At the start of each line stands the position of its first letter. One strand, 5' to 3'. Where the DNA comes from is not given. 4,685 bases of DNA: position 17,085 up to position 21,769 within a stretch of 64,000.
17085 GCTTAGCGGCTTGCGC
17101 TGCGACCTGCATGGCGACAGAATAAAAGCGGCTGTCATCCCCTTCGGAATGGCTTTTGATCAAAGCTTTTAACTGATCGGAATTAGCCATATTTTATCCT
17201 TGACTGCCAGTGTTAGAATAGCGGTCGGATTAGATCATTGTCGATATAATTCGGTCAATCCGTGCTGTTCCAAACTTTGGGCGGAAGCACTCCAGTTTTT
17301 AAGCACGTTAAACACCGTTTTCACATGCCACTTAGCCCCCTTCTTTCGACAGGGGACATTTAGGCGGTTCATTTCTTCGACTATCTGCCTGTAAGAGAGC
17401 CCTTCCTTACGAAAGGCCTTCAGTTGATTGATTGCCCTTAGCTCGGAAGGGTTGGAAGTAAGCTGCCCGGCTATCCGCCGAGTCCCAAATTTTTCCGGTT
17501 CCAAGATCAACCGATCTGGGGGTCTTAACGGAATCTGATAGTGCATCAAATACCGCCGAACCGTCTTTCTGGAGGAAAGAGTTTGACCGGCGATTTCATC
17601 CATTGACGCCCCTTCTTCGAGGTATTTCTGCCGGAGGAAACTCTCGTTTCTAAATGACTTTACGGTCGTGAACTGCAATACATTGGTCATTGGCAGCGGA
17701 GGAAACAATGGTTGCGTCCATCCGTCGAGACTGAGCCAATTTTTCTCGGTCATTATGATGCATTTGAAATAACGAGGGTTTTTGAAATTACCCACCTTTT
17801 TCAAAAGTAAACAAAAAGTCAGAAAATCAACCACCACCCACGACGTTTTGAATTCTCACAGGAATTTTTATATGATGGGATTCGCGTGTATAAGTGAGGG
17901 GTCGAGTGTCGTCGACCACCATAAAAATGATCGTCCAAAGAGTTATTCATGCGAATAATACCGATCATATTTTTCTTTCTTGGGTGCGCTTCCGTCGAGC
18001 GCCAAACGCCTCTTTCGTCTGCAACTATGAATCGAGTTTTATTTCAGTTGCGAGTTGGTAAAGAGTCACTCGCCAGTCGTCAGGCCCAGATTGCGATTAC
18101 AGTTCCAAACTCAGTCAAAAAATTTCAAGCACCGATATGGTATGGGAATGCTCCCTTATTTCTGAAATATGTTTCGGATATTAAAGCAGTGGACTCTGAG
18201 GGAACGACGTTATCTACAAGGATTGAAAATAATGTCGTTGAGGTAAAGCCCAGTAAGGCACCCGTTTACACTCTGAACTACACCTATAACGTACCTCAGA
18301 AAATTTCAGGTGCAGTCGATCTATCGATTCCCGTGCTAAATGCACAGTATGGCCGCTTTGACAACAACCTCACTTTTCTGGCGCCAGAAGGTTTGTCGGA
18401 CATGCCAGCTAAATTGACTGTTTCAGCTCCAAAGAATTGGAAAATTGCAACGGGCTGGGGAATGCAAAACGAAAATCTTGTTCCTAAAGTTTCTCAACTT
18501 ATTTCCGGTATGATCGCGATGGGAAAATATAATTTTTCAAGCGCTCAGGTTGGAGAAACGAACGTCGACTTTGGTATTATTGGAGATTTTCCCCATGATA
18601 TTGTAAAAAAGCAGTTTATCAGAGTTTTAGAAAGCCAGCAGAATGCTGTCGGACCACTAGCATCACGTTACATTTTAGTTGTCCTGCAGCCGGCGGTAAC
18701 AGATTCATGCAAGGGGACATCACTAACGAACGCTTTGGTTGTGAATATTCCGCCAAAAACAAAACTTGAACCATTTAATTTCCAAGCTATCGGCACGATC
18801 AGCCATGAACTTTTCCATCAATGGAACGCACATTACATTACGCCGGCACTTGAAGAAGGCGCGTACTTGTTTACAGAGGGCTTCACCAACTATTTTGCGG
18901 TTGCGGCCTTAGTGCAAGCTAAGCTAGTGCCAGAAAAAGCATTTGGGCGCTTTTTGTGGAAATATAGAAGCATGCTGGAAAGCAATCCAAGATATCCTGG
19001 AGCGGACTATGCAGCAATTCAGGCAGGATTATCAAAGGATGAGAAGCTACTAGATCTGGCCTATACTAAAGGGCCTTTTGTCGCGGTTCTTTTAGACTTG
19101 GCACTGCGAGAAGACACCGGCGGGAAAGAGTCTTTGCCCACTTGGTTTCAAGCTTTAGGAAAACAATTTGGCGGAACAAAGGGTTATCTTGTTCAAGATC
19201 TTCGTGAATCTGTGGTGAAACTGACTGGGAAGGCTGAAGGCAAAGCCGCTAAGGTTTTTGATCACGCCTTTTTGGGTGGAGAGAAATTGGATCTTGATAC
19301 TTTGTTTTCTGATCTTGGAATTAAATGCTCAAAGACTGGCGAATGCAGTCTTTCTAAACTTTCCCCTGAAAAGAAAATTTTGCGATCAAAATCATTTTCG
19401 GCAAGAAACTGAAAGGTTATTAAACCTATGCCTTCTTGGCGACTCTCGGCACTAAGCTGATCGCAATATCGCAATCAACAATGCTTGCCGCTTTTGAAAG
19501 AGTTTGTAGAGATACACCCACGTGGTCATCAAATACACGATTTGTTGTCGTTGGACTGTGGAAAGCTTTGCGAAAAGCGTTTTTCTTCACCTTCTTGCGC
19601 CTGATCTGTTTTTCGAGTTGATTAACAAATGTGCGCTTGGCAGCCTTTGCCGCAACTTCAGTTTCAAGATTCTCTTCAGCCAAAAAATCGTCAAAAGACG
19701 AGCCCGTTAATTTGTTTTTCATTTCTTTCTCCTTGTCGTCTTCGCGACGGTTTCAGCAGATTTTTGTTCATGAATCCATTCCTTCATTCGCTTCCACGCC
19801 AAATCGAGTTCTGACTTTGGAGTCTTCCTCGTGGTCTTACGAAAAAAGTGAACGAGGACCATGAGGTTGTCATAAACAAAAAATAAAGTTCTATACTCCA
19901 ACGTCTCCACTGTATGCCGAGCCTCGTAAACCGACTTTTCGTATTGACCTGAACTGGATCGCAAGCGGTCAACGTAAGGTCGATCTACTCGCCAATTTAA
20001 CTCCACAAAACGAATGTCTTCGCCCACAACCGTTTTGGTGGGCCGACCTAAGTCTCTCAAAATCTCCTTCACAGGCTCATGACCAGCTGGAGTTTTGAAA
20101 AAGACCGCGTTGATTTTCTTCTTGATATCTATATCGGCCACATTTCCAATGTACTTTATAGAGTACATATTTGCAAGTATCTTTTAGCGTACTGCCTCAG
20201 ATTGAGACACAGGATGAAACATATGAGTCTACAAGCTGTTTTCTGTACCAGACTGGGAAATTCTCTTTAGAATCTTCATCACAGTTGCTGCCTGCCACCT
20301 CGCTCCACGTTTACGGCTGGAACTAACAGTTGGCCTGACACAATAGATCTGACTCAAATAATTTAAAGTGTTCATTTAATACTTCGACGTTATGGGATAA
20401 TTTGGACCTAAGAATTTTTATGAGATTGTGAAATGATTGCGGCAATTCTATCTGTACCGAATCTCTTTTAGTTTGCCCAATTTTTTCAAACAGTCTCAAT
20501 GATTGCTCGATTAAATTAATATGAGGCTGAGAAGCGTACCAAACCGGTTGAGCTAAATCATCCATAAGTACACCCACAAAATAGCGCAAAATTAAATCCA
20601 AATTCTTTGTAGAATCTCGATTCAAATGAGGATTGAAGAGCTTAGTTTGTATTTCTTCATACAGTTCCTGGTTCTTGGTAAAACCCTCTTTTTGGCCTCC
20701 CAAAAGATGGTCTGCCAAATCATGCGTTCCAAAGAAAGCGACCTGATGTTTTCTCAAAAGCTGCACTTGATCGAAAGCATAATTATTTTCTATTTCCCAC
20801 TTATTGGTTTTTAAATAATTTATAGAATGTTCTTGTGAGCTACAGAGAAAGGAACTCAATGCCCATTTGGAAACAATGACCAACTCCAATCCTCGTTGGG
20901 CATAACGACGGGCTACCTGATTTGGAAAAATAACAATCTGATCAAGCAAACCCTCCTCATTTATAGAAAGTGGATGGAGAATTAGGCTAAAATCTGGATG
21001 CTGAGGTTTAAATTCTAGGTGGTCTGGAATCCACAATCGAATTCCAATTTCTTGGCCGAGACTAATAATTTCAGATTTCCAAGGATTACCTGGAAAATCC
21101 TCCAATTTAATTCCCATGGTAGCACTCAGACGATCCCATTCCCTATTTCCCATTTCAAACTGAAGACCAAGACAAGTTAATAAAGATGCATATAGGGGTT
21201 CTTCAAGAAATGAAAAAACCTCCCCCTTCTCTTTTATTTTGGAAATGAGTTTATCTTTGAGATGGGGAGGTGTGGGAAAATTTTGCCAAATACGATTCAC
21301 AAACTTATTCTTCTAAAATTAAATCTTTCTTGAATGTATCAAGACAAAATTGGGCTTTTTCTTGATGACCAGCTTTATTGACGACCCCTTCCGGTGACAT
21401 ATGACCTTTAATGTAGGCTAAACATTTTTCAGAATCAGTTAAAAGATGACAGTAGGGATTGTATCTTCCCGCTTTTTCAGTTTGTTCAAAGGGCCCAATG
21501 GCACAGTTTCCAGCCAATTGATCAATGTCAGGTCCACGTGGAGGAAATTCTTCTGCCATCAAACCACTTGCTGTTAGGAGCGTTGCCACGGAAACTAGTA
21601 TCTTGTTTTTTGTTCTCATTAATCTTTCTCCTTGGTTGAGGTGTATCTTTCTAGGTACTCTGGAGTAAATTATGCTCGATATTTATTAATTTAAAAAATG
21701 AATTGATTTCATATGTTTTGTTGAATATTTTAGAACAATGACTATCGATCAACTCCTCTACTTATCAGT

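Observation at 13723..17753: AAA+ ATPase plus S8 subtilase two-gene cassette (IetAS-like candidate defence module) preceded by an HTH/recombinase-domain gene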

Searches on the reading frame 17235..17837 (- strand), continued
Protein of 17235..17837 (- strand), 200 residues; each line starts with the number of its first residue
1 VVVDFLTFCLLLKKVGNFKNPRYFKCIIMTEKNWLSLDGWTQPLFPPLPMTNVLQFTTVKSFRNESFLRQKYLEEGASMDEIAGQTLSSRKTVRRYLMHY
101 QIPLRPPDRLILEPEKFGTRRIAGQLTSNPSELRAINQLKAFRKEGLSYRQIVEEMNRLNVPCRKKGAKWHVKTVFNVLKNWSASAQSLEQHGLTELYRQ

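Call 71: find_related_loci(query=A3, collection=viral_contigs, flank=8000)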
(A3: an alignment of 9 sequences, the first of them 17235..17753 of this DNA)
Query A3 (172 aa) in viral_contigs; peptide patterns used: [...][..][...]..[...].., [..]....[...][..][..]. (x = any residue, [..] = any of these).
35 stretches matched a pattern, but none encodes a relative of the query by tblastn (E <= 1e-3).

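Call 83: search_protein_families(library=phrogs, proteins=[window:17235-17753:-], max_evalue=0.01)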
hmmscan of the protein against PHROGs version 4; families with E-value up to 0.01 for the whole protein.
window:17235-17753:- (172 aa): 8 families
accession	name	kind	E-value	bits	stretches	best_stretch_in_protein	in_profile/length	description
phrog_8446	-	DNA, RNA and nucleotide metabolism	2.4e-06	28.3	1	30-76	10-56/211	HNH endonuclease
phrog_95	-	integration and excision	1.2e-05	25.2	1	93-153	250-310/651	integrase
phrog_7545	-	DNA, RNA and nucleotide metabolism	0.0011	20.2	1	33-77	3-47/160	HNH endonuclease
phrog_125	-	DNA, RNA and nucleotide metabolism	0.0012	19.4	0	42-74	173-205/254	DNA invertase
phrog_9217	-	transcription regulation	0.0013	19.8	1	31-75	35-79/111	transcriptional regulator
phrog_3855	-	DNA, RNA and nucleotide metabolism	0.0031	18.9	0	100-129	62-90/115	HTH DNA binding protein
phrog_4494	-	unknown function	0.004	18.6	0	43-102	13-73/109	-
phrog_36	-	transcription regulation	0.0048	17.5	0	38-67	146-174/220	transcriptional regulator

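Call 97: search_protein_representatives(alignment_id=A3)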
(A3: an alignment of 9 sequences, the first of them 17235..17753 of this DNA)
Query: 9 sequences, 160 profile positions. Proteins with E-value up to 0.001 (for the whole library): 1897; up to 1e-10: 403; up to 1e-30: 11. The best 150 are listed.
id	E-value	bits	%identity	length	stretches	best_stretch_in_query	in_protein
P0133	1.4e-57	209.8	-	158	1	4-153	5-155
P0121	8.9e-56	204.0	-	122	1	49-159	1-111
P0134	5.2e-46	172.2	-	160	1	3-151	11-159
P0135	2.4e-39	150.6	-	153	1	6-153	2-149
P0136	4.7e-37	143.1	-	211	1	2-155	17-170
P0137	1.1e-33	132.1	-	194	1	3-152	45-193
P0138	3.9e-33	130.4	-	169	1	12-153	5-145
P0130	4.0e-33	130.4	-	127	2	2-69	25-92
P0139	1.5e-31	125.3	-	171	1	15-156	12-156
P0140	1.5e-31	125.2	-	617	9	36-78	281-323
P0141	2.5e-31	124.5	-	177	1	2-154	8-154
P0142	2.9e-30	121.0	-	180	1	3-154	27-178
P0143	7.3e-30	119.8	-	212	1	8-153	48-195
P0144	1.2e-29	119.0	-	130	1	30-152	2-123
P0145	1.5e-29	118.7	-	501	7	29-76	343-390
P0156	1.7e-26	108.8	-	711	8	28-79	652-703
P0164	1.0e-24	103.0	-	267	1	18-153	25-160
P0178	7.3e-23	97.0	-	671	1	3-148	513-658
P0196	2.6e-21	91.9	-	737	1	30-153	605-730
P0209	8.3e-21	90.3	-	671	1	15-150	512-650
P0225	5.9e-20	87.6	-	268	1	15-153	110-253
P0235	3.1e-19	85.2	-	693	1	2-150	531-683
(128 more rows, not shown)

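Call 98: search_protein_families(library=pfam, proteins=[P0178, P0196, P0209, P0235, P0140, P0156, P0133, P0164, P0225], max_evalue=0.001)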
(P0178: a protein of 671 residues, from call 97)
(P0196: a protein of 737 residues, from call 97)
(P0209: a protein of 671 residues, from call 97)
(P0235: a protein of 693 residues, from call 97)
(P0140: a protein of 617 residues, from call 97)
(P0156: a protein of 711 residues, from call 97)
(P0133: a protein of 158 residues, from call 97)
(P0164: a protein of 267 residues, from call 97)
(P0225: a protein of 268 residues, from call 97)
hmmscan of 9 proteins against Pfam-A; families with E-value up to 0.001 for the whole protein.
P0178 (671 aa): 2 families
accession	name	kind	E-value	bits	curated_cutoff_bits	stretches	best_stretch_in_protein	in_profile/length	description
PF00239.26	Resolvase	-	7e-28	98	23.3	1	11-158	3-139/145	Resolvase, N terminal domain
PF07508.19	Recombinase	-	1.9e-15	57.4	21.1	1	197-279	11-100/102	Recombinase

P0196 (737 aa): 2 families
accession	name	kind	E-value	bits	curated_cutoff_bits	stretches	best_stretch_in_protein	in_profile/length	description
PF07508.19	Recombinase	-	2.1e-18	66.9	21.1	2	234-336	1-100/102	Recombinase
PF00239.26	Resolvase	-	2.4e-15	57.3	23.3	1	53-195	3-134/145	Resolvase, N terminal domain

P0209 (671 aa): 2 families
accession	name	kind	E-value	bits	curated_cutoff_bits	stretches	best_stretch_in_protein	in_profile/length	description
PF00239.26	Resolvase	-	3e-11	44.1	23.3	1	5-110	37-139/145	Resolvase, N terminal domain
PF07508.19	Recombinase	-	7.1e-09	36.3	21.1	0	193-259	39-99/102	Recombinase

P0235 (693 aa): 5 families
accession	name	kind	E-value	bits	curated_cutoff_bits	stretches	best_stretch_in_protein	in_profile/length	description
PF00239.26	Resolvase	-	1.3e-34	119.8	23.3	1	6-159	3-143/145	Resolvase, N terminal domain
PF07508.19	Recombinase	-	1.8e-18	67.1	21.1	1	185-284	3-99/102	Recombinase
PF02796.21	HTH_7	-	8e-07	29.5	23.8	0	573-598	19-44/45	Helix-turn-helix domain of resolvase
PF13936.12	HTH_38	-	2.8e-06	27.4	27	0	570-597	15-42/44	Helix-turn-helix domain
PF13408.12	Zn_ribbon_recom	-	0.00031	21.5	25.3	1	302-362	1-58/58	Recombinase zinc beta ribbon domain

P0140 (617 aa): 73 families (the best 25 are shown)
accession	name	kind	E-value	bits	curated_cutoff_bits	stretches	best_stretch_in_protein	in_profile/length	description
PF13518.12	HTH_28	-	8.7e-29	99.7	25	0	165-192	8-35/52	Helix-turn-helix domain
PF13384.12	HTH_23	-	5.8e-27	93.2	24.6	0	169-193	17-41/50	Homeodomain-like domain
PF13542.12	HTH_Tnp_ISL3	-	1.2e-25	89.1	27.4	0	169-193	26-50/51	Helix-turn-helix domain of transposase family ISL3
PF08281.18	Sigma70_r4_2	-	1.9e-23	82.3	25.7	0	391-416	24-49/54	Sigma-70, region 4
PF08822.17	DUF1804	-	1e-22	81.2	29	0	161-191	11-41/164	Protein of unknown function (DUF1804)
PF13551.12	HTH_29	-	3.1e-22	78.9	28.1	0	289-314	9-35/64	Winged helix-turn helix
PF04967.18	HTH_10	-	9.3e-22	77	23.1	0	497-521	22-46/53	HTH DNA binding domain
PF00196.25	GerE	-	9.2e-21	73.7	23.5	0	388-416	12-40/57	Bacterial regulatory proteins, luxR family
PF12728.13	HTH_17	-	7.4e-20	71.4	27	0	224-254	3-34/51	Helix-turn-helix domain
PF13404.12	HTH_AsnC-type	-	7.3e-19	67.8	27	0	115-135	16-36/42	AsnC-type helix-turn-helix domain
PF04545.22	Sigma70_r4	-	7.5e-19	67.4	24.1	1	429-467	6-43/50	Sigma-70, region 4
PF02796.21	HTH_7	-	1.6e-18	67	23.8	0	288-313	18-43/45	Helix-turn-helix domain of resolvase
PF01527.26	HTH_Tnp_1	-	5.1e-18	65.5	24.1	1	163-198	17-49/75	Transposase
PF13936.12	HTH_38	-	8.1e-18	64.3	27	0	382-417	10-44/44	Helix-turn-helix domain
PF15943.11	YdaS_toxin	-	1.4e-16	60.5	30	0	173-197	12-37/65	Bacterial toxin YdaS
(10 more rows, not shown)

P0156 (711 aa): 66 families (the best 25 are shown)
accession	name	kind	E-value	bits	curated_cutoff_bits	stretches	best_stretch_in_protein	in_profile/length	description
PF04545.22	Sigma70_r4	-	4.9e-32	109.6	24.1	1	503-534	13-43/50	Sigma-70, region 4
PF08281.18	Sigma70_r4_2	-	5.8e-31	106.3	25.7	1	282-310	21-49/54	Sigma-70, region 4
PF13384.12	HTH_23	-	1.5e-28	98.3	24.6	0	506-535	13-41/50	Homeodomain-like domain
PF13518.12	HTH_28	-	7.1e-28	96.8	25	0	560-585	11-36/52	Helix-turn-helix domain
PF08822.17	DUF1804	-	2.4e-20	73.5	29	0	329-362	7-40/164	Protein of unknown function (DUF1804)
PF08279.18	HTH_11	-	8.7e-20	70.8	25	0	512-536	16-40/55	HTH domain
PF00196.25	GerE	-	1.1e-19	70.2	23.5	0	331-361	7-37/57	Bacterial regulatory proteins, luxR family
PF02796.21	HTH_7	-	3.5e-19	69.1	23.8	0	286-309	20-43/45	Helix-turn-helix domain of resolvase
PF13936.12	HTH_38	-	9.6e-19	67.3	27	1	508-534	17-43/44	Helix-turn-helix domain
PF13551.12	HTH_29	-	1.1e-18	67.5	28.1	0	552-586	4-37/64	Winged helix-turn helix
PF13542.12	HTH_Tnp_ISL3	-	2.2e-18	65.9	27.4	1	613-641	23-50/51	Helix-turn-helix domain of transposase family ISL3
PF15978.11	TnsD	-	1.2e-14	54.6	32.4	0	616-644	198-226/355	Tn7-like transposition protein D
PF08220.18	HTH_DeoR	-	7.1e-14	51.7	21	0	513-536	16-39/57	DeoR-like helix-turn-helix domain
PF04297.20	UPF0122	-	4e-12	46.7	22.7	0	332-358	24-50/101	Putative helix-turn-helix protein, YlxM / p13 like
PF13404.12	HTH_AsnC-type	-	4.1e-12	46.2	27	0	508-536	14-42/42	AsnC-type helix-turn-helix domain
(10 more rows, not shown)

P0133 (158 aa): 1 family
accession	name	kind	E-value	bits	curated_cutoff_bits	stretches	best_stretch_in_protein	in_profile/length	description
PF07508.19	Recombinase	-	1.6e-05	25.5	21.1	1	104-154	3-52/102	Recombinase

P0164 (267 aa): 1 family
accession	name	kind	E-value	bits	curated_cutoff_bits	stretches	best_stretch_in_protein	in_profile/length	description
PF07508.19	Recombinase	-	6.7e-06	26.7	21.1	1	109-157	3-50/102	Recombinase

P0225 (268 aa): 1 family
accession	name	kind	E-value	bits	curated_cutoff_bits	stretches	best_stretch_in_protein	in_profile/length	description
PF07508.19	Recombinase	-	2.4e-05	24.9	21.1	1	201-251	2-51/102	Recombinase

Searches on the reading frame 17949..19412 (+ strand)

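Call 4: search_protein_families(library=pfam, proteins=[window:17949-19412:+], max_evalue=0.01)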
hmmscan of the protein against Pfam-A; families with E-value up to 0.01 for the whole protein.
window:17949-19412:+ (487 aa): 3 families
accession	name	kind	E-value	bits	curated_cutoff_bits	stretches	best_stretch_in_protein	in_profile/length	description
PF17899.6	Peptidase_M61_N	-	1.3e-08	35.4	23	1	71-171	45-140/168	Peptidase M61 N-terminal domain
PF05299.18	Peptidase_M61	-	5e-06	27.3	22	1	281-336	3-68/118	M61 glycyl aminopeptidase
PF01433.26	Peptidase_M1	-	0.00023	21.3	27.7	1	267-324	54-110/218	Peptidase family M1 domain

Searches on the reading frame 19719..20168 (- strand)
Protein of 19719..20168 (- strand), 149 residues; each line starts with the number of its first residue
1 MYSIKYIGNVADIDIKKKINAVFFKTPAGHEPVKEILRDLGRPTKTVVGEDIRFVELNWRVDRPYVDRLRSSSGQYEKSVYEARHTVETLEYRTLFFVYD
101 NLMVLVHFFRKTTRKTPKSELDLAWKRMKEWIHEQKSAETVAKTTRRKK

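Call 4: search_protein_families(library=pfam, proteins=[window:19719-20168:-], max_evalue=0.01)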
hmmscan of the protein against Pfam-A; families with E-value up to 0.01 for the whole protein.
window:19719-20168:- (149 aa): 1 family
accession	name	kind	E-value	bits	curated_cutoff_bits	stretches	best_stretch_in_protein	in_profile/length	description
PF05973.20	Gp49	-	1.6e-11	44.5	23.9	1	37-129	3-90/90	Phage derived protein Gp49-like (DUF891)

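Call 83: search_protein_families(library=phrogs, proteins=[window:19719-20168:-], max_evalue=0.01)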
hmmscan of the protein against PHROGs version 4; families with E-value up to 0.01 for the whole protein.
window:19719-20168:- (149 aa): 1 family
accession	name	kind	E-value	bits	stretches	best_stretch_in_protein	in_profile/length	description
phrog_2523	-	unknown function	1.4e-09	39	1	75-134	47-107/108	-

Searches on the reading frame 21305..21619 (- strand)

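Call 4: search_protein_families(library=pfam, proteins=[window:21305-21619:-], max_evalue=0.01)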
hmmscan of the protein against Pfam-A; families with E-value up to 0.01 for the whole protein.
window:21305-21619:- (104 aa): 0 families

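Call 83: search_protein_families(library=phrogs, proteins=[window:21305-21619:-], max_evalue=0.01)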
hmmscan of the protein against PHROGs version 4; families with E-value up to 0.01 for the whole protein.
window:21305-21619:- (104 aa): 1 family
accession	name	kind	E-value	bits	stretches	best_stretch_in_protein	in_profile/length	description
phrog_22687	-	unknown function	7e-05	23.5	1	56-89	21-54/56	-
